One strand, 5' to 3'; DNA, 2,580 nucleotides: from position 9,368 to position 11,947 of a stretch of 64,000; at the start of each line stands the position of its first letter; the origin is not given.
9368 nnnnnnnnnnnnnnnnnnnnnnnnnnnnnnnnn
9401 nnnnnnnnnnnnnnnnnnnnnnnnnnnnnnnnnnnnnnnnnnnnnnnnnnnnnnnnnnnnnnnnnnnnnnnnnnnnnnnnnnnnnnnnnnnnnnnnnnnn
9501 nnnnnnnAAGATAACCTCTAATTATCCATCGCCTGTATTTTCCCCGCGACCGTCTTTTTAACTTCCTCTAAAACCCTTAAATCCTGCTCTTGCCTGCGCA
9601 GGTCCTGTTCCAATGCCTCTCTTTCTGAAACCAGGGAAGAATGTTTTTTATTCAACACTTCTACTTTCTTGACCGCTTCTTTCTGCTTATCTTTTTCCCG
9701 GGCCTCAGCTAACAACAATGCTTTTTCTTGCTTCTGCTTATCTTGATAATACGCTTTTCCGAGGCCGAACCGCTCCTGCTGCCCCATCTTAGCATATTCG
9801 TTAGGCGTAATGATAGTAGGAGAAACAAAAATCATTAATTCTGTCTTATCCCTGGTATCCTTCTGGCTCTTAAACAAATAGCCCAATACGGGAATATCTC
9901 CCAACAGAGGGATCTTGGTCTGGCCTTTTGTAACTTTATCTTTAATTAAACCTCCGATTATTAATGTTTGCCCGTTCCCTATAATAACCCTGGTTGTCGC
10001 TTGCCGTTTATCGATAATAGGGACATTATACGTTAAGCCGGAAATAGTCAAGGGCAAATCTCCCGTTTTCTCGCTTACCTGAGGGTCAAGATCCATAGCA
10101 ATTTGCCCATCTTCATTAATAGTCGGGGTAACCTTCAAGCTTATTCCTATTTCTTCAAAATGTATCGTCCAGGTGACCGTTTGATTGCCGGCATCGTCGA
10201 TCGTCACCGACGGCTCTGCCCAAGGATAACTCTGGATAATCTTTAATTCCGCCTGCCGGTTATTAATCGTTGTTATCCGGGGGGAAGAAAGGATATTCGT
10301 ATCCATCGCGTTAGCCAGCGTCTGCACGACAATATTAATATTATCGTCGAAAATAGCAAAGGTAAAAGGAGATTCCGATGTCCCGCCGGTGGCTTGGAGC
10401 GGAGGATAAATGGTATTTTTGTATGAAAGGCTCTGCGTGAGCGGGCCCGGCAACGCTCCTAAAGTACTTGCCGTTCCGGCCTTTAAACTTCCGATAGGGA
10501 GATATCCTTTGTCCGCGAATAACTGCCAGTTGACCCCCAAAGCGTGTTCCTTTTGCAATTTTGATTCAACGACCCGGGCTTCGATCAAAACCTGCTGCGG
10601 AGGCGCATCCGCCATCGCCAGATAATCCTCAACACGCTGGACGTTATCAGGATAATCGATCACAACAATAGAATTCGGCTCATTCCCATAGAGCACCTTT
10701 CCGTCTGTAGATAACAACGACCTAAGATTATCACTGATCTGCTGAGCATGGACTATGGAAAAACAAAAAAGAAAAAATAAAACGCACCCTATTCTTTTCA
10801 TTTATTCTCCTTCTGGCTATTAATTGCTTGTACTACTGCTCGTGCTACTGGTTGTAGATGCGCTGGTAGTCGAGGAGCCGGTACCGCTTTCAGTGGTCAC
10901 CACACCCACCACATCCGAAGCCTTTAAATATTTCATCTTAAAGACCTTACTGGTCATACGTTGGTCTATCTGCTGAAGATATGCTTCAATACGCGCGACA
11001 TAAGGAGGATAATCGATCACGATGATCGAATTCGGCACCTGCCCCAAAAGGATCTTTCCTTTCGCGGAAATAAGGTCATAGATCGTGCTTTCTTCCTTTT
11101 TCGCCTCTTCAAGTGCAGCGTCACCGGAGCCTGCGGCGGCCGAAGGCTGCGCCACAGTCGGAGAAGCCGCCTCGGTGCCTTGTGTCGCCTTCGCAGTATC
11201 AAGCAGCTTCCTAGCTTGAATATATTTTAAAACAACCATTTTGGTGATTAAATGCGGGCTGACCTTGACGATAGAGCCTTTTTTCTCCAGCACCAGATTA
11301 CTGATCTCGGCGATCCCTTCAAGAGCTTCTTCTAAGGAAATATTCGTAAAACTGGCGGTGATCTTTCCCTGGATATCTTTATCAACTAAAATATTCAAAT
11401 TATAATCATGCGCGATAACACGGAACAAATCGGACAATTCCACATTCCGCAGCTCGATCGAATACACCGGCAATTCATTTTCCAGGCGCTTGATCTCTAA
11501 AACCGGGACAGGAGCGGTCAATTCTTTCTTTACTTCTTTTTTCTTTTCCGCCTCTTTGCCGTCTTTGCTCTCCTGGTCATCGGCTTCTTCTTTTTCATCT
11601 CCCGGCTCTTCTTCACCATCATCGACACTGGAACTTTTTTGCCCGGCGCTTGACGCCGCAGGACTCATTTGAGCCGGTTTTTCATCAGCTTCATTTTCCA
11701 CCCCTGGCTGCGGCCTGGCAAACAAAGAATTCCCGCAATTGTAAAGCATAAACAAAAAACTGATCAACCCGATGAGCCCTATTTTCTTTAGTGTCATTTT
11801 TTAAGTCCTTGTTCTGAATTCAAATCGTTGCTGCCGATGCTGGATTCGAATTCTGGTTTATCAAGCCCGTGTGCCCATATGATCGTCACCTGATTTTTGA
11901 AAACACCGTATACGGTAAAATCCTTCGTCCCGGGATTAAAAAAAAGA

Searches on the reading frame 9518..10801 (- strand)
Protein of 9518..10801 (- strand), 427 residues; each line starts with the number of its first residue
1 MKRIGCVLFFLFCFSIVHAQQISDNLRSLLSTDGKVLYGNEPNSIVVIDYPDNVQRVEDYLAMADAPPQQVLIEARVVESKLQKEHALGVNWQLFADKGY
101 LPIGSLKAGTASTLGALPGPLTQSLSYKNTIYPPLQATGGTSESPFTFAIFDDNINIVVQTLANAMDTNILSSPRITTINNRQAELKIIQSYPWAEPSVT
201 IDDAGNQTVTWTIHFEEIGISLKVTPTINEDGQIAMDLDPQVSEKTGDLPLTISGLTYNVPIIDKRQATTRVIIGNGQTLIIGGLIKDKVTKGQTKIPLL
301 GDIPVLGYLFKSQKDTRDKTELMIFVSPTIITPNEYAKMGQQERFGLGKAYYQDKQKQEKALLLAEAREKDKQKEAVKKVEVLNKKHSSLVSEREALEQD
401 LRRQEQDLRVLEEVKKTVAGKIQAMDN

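Call 5: search_protein_families(library=pfam, proteins=[window:9518-10801:-], max_evalue=0.01)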
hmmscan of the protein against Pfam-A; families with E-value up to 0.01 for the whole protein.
window:9518-10801:- (427 aa): 2 families
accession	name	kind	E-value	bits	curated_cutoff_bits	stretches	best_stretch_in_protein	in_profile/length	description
PF00263.26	Secretin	-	2.5e-48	164.3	27.5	1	163-331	3-168/169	Bacterial type II and III secretion system protein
PF03958.22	Secretin_N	-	8.8e-05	23.1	28.2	1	19-70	11-69/69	Bacterial type II/III secretion system short domain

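Call 15: find_encoding_contigs(protein=window:9518-10801:-, flank=10000, max_places=6)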
Protein window:9518-10801:- (427 aa): 2 contigs read that carry it; 2 places shown.
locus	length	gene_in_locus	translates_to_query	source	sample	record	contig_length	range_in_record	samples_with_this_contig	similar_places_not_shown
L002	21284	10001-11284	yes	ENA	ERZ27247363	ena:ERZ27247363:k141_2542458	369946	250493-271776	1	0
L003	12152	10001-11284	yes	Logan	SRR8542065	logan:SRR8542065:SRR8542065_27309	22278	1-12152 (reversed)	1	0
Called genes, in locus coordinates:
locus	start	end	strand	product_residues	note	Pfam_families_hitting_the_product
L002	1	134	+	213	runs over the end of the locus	PF13424:TPR_12 (faint), PF21033:RMD1-3 (faint), PF07719:TPR_2 (faint), PF13414:TPR_11 (weak), PF13431:TPR_17 (weak), PF00515:TPR_1 (weak), PF13432:TPR_16 (weak), PF13181:TPR_8 (weak), +4 more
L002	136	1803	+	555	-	PF05157:MshEN, PF00437:T2SSE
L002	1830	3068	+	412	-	PF28597:T2SSF_N, PF00482:T2SSF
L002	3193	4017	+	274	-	PF00512:HisKA, PF02518:HATPase_c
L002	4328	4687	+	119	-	PF07238:PilZ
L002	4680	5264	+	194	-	PF00072:Response_reg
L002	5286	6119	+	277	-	PF05157:MshEN, PF07238:PilZ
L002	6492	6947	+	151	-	-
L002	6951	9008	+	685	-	PF26686:DUF8575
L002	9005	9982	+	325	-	PF03958:Secretin_N (faint), PF07660:STN (weak)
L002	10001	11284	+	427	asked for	PF00263:Secretin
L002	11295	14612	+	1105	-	-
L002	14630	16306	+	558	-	PF13401:AAA_22 (faint), PF05157:MshEN, PF13173:AAA_14 (faint), PF00437:T2SSE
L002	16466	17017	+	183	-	PF07963:N_methyl, PF08334:T2SSG, PF22434:PilW_C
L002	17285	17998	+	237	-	PF00005:ABC_tran, PF13304:AAA_21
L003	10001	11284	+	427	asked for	PF00263:Secretin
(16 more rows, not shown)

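Call 32: find_related_loci(query=A1, collection=genome_contigs, flank=10000)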
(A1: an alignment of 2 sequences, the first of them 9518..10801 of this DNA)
Query A1 (427 aa) in genome_contigs; peptide patterns used: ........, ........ (x = any residue, [..] = any of these).
108 stretches matched a pattern; 21 encode a relative of the query (tblastn E <= 1e-3); 21 distinct loci.
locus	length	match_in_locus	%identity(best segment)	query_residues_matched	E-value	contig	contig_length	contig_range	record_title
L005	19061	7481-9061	81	1-427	0e+0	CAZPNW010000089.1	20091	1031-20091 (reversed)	MAG TPA_asm: uncultured Planctomycetales bacterium isolate binchicken_co216_53 genome assembly, contig: k141_3891059, wh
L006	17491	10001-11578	79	1-411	0e+0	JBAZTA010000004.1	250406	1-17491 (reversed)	MAG: Candidatus Omnitrophota bacterium isolate SO_2017_GW1_19 NODE_378_length_250406_cov_2.109318_OW334_2017, whole geno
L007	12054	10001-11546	60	1-415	1e-171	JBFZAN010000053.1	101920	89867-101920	MAG: Candidatus Omnitrophota bacterium isolate PPR_0468 PPR_0468.fa_k121_209592, whole genome shotgun sequence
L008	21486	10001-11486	60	1-401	4e-162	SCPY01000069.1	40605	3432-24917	MAG: bacterium isolate DP16D_bin.15 DP16D_bin.15-29411, whole genome shotgun sequence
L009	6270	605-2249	58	6-426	4e-163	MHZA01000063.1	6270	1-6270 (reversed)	MAG: Planctomycetes bacterium RIFCSPLOWO2_12_FULL_40_19 rifcsplowo2_12_scaffold_23049, whole genome shotgun sequence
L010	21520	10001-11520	56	1-416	3e-154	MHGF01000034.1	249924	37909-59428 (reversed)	MAG: Omnitrophica WOR_2 bacterium GWF2_43_52 gwf2_scaffold_449, whole genome shotgun sequence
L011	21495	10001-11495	58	1-389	8e-146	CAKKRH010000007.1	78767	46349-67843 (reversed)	Omnitrophica bacterium GWA2_41_15 isolate Hainich-H52-bin157-1 genome assembly, contig: H52-bin157_1_Hain_H52_02um_R3_11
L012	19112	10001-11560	51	6-423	3e-140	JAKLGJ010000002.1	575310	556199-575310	MAG: Candidatus Omnitrophota bacterium isolate RA.bin37 RA.bin37_2, whole genome shotgun sequence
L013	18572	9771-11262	49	1-412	4e-132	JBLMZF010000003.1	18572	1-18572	MAG: Deltaproteobacteria bacterium isolate MAG210 PRJNA951521_bin66_renamed_2, whole genome shotgun sequence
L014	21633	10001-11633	57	19-426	3e-131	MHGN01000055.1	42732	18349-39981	MAG: Omnitrophica WOR_2 bacterium RIFCSPHIGHO2_02_FULL_45_21 rifcsphigho2_02_scaffold_5387, whole genome shotgun sequenc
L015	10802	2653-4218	48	1-425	7e-131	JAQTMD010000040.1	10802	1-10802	MAG: Candidatus Omnitrophota bacterium isolate STA_32 NODE_12400_length_10802_cov_2.662951_Sandtown_A, whole genome shot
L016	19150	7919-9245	58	12-360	9e-125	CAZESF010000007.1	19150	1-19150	MAG TPA_asm: uncultured Planctomycetia bacterium isolate binchicken_co6_243 genome assembly, contig: NODE_2885_length_19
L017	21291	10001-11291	59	5-351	4e-118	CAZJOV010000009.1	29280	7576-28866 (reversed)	MAG TPA_asm: uncultured Planctomycetia bacterium isolate binchicken_co256_141 genome assembly, contig: NODE_2604_length_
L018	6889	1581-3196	40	29-398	4e-81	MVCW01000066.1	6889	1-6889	MAG: Candidatus Omnitrophica bacterium 4484_171 ex4484_171_scaffold_11137, whole genome shotgun sequence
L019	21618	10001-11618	52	11-426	8e-141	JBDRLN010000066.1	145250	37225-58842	MAG: Candidatus Omnitrophota bacterium isolate MEGAHIT-group-1.780 k141_6004503, whole genome shotgun sequence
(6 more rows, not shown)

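Call 43: search_protein_families(library=ncbifam, proteins=[window:9518-10801:-], max_evalue=0.001)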
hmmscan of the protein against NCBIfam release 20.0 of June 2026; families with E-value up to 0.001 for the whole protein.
window:9518-10801:- (427 aa): 9 families
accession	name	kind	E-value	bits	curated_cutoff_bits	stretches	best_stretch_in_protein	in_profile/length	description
TIGR02517.1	type_II_gspD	equivalog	4.8e-68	230.1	351.35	2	65-336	332-595/600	type II secretion system secretin GspD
TIGR02515.1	IV_pilus_PilQ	subfamily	6.7e-61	206.5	284.35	1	24-331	125-427/428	type IV pilus secretin PilQ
TIGR02519.1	pilus_MshL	equivalog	2.2e-49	168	250.2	1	44-331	9-290/290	pilus (MSHA type) biogenesis protein MshL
NF010083.0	PRK13568.1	equivalog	2.8e-33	115.3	554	2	158-332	255-418/419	DNA uptake porin HofQ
TIGR02516.1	type_III_yscC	equivalog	6.9e-33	113.9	238.45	1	41-332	206-462/463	type III secretion system outer membrane ring subunit SctC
NF042912.1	Amuc_1098_fam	equivalog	5.7e-25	87.5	750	1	251-333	716-798/805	Amuc_1098 family type IV pilus outer membrane protein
NF007851.2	PRK10560.1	exception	5.3e-24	84.8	598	1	160-332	249-410/412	DNA uptake porin HofQ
NF011873.0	PRK15346.1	equivalog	6.7e-18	64.6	524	1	153-316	327-479/499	EscC/YscC/HrcC family type III secretion system outer membrane ring protein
TIGR02520.1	pilus_B_mal_scr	equivalog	3e-14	52.5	287.65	2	20-95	222-299/513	PilN family type IVB pilus formation outer membrane protein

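Call 49: find_related_loci(query=A1, collection=metagenome_contigs, flank=10000)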
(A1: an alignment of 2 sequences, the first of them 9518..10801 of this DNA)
Query A1 (427 aa) in metagenome_contigs; peptide patterns used: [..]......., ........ (x = any residue, [..] = any of these).
195 stretches matched a pattern; 21 encode a relative of the query (tblastn E <= 1e-3); 21 distinct loci.
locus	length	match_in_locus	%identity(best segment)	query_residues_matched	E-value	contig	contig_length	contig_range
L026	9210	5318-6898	81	1-427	0e+0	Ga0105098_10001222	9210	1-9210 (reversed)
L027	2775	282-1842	64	1-421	0e+0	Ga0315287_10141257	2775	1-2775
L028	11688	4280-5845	62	1-427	4e-176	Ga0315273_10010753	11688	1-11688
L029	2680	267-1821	61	15-425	0e+0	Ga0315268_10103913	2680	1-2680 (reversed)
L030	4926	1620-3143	58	1-409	1e-165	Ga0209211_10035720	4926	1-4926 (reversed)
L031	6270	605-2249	58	6-426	2e-163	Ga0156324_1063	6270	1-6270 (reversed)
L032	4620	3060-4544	56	1-406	9e-163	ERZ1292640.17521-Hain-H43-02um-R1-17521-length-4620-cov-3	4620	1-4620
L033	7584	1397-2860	59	1-389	4e-156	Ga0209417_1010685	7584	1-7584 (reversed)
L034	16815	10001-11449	57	1-389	1e-154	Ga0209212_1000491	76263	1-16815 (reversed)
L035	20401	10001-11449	57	1-389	1e-154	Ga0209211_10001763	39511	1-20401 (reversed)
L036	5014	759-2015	54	1-418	4e-152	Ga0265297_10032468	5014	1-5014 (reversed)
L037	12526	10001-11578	50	1-425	2e-143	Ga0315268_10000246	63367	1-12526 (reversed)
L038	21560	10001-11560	51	6-423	2e-140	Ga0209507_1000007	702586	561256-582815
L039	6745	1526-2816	60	19-351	1e-130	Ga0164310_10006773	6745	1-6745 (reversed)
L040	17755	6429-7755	58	12-360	5e-125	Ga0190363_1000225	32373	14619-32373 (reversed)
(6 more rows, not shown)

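Call 55: find_homologous_proteins(query=A3, max_evalue=0.001)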
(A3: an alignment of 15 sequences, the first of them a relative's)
Query A3 (15 sequences) (303 aa, profile of the alignment): 25 proteins with E <= 0.001 among 8000 candidates.
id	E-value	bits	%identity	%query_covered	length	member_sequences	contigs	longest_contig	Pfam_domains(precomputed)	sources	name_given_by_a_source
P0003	2.9e-85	304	77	100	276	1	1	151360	-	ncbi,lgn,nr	ncbi:MAG: hypothetical protein Q7J72_07115 [Candidatus Omnitrophota bacterium]|nr:hypothetical prote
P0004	2.6e-83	297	100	100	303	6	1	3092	-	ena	-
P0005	1.6e-78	282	73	100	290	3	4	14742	-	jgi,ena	-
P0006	2.5e-78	281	68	100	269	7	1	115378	-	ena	-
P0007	1.2e-76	276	59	100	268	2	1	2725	-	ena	-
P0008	2.0e-73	265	63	100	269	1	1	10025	-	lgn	-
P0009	5.1e-73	264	72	100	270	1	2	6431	-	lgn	-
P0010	8.6e-73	263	70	100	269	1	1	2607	-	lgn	-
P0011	7.6e-70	253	66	100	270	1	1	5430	-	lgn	-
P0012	4.4e-63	231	56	100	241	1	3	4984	-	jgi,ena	-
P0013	3.0e-57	212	57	100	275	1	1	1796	-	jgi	-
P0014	2.3e-56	209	73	46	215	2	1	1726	-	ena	-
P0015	2.9e-56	209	72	32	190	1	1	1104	-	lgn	-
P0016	5.5e-56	208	57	100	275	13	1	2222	-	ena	-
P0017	2.7e-53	199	51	70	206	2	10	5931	-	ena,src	-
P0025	6.4e-20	90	22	22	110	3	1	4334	-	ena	-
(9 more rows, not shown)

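Call 69: predict_structure(alignment_id=A4)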
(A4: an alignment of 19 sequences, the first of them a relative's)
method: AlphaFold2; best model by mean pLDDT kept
length: 269 residues; sequences in the alignment: 19
mean_pLDDT: 58.5   pTM: 0.20
mean pLDDT of the five models: 58.5, 54.7, 53.8, 53.7, 51.1
residues with pLDDT >= 90: 26; 70-90: 62; 50-70: 59; < 50: 122
segments of 3 or more residues with pLDDT < 50: 1-4, 17-29, 72-93, 96-100, 102-119, 142-150, 199-248
pLDDT, mean of each block of 10 residues (from residue 1): 52 51 44 70 89 86 69 45 40 48 48 46 64 63 44 63 89 94 90 59 36 33 36 37 44 70 75
secondary structure, 60 per line:
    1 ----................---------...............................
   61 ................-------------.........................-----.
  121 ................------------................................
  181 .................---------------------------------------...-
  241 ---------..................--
elements in order: H5-20 H30-76 H90-114 H120-136 H149-197 H250-267

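Call 71: find_encoding_contigs(protein=P0006, flank=4000, max_places=3)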
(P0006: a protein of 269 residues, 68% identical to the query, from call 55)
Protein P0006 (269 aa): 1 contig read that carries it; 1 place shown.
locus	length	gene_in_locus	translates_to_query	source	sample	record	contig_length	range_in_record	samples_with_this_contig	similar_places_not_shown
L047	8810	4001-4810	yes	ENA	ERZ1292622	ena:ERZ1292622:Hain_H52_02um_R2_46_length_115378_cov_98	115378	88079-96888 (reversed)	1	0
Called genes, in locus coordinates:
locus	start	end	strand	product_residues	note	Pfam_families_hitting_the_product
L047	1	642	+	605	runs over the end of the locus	PF11104:PilM_2 (weak), PF14450:FtsA, PF11104:PilM_2 (weak)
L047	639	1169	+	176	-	PF04350:PilO (weak)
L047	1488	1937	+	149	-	-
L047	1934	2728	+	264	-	-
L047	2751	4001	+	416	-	PF03958:Secretin_N (faint), PF00263:Secretin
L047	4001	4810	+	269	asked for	-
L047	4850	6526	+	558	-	PF05157:MshEN, PF00437:T2SSE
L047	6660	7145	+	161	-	PF07963:N_methyl (weak), PF22434:PilW_C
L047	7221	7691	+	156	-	PF08334:T2SSG (weak), PF22434:PilW_C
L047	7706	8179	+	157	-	-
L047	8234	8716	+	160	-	-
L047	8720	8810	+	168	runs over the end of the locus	PF07963:N_methyl (weak)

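Call 72: find_encoding_contigs(protein=P0005, flank=4000, max_places=3)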
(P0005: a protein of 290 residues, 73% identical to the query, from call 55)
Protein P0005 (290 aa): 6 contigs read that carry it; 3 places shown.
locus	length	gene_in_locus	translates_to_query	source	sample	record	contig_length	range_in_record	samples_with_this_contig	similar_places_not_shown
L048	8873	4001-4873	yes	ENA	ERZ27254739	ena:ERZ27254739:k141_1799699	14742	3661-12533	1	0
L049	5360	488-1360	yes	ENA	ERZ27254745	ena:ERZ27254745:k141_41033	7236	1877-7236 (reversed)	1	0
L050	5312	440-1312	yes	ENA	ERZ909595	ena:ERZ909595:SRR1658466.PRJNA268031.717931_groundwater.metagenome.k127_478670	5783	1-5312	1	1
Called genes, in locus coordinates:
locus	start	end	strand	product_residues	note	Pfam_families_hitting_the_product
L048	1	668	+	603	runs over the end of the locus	PF11104:PilM_2 (weak), PF14450:FtsA (faint), PF11104:PilM_2 (weak)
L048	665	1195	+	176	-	PF04350:PilO (weak)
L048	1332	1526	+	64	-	PF12728:HTH_17 (faint), PF00376:MerR, PF13411:MerR_1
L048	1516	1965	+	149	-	-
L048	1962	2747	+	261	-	-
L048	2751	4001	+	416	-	PF03958:Secretin_N (weak), PF00263:Secretin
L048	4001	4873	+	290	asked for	-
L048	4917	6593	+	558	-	PF05157:MshEN, PF00437:T2SSE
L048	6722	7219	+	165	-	PF07963:N_methyl, PF08334:T2SSG (weak), PF22434:PilW_C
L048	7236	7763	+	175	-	PF07963:N_methyl, PF08334:T2SSG (weak), PF22434:PilW_C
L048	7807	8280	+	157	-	-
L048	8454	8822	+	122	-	-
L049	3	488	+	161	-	?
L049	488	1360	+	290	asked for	-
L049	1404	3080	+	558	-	PF05157:MshEN, PF00437:T2SSE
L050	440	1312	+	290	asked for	-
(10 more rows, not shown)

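Call 73: find_encoding_contigs(protein=P0008, flank=4000, max_places=3)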
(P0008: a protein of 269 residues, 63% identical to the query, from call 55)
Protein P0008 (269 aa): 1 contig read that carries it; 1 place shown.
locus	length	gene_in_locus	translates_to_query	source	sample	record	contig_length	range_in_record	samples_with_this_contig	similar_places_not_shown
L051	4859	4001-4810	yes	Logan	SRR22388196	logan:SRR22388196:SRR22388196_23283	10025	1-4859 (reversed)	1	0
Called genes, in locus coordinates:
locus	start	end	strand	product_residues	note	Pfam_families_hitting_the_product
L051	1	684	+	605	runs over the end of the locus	PF11104:PilM_2 (faint), PF14450:FtsA (weak)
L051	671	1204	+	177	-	PF04350:PilO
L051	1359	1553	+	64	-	PF00376:MerR, PF13411:MerR_1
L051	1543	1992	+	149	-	-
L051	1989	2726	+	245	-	-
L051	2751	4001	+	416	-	PF00263:Secretin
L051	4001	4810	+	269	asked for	-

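Call 74: find_encoding_contigs(protein=P0025, flank=4000, max_places=3)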
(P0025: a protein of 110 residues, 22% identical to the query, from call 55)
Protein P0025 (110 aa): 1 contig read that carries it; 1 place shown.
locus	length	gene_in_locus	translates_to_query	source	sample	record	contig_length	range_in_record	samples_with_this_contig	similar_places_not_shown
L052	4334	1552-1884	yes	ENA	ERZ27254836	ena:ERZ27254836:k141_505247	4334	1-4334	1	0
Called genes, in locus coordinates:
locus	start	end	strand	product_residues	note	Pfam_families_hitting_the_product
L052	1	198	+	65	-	?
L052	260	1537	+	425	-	PF00263:Secretin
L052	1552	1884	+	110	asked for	-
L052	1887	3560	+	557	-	PF05157:MshEN, PF00437:T2SSE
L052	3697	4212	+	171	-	PF07963:N_methyl, PF08334:T2SSG (weak), PF22434:PilW_C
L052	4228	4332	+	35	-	?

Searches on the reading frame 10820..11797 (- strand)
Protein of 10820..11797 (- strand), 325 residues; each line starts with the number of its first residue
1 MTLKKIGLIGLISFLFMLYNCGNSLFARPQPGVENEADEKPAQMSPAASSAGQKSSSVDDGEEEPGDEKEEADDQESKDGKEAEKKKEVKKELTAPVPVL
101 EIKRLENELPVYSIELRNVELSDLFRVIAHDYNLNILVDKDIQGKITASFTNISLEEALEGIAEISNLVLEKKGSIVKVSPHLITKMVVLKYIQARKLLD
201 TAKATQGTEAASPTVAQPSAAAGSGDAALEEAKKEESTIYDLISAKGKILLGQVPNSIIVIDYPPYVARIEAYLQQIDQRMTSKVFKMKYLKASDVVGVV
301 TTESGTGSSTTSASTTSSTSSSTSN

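Call 5: search_protein_families(library=pfam, proteins=[window:10820-11797:-], max_evalue=0.01)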
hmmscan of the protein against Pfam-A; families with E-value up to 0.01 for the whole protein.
window:10820-11797:- (325 aa): 5 families
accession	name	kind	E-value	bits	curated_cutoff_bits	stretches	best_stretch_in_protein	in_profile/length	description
PF03958.22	Secretin_N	-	1.3e-07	32.2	28.2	1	185-280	1-66/69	Bacterial type II/III secretion system short domain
PF07660.19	STN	-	3.3e-06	27.2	28.4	1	134-181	1-51/52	Secretin and TonB N terminus short domain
PF16344.10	FecR_C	-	7.1e-05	23.2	24.4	1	115-177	3-68/70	FecR, C-terminal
PF21305.2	type_II_gspD_N0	-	0.0014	18.9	27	1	115-158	2-46/71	GspD-like, N0 domain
PF18004.6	RPN2_C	-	0.0099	16.2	26.8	0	20-92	20-95/160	26S proteasome regulatory subunit RPN2 C-terminal domain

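Call 43: search_protein_families(library=ncbifam, proteins=[window:10820-11797:-], max_evalue=0.001)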
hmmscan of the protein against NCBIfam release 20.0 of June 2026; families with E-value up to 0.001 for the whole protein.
window:10820-11797:- (325 aa): 6 families
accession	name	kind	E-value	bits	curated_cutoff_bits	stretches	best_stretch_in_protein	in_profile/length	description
TIGR02515.1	IV_pilus_PilQ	subfamily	4e-18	65.6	284.35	1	113-280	5-168/428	type IV pilus secretin PilQ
NF010083.0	PRK13568.1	equivalog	1.2e-10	40.8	554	1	106-280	23-185/419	DNA uptake porin HofQ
TIGR02517.1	type_II_gspD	equivalog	8.3e-10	37.8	351.35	1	115-320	2-199/600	type II secretion system secretin GspD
NF007851.2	PRK10560.1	exception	4e-06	25.9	598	1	118-280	30-177/412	DNA uptake porin HofQ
TIGR02516.1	type_III_yscC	equivalog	0.00025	19.8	238.45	0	113-197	3-89/463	type III secretion system outer membrane ring subunit SctC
TIGR02520.1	pilus_B_mal_scr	equivalog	0.00031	19.4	287.65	1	236-286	225-276/513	PilN family type IVB pilus formation outer membrane protein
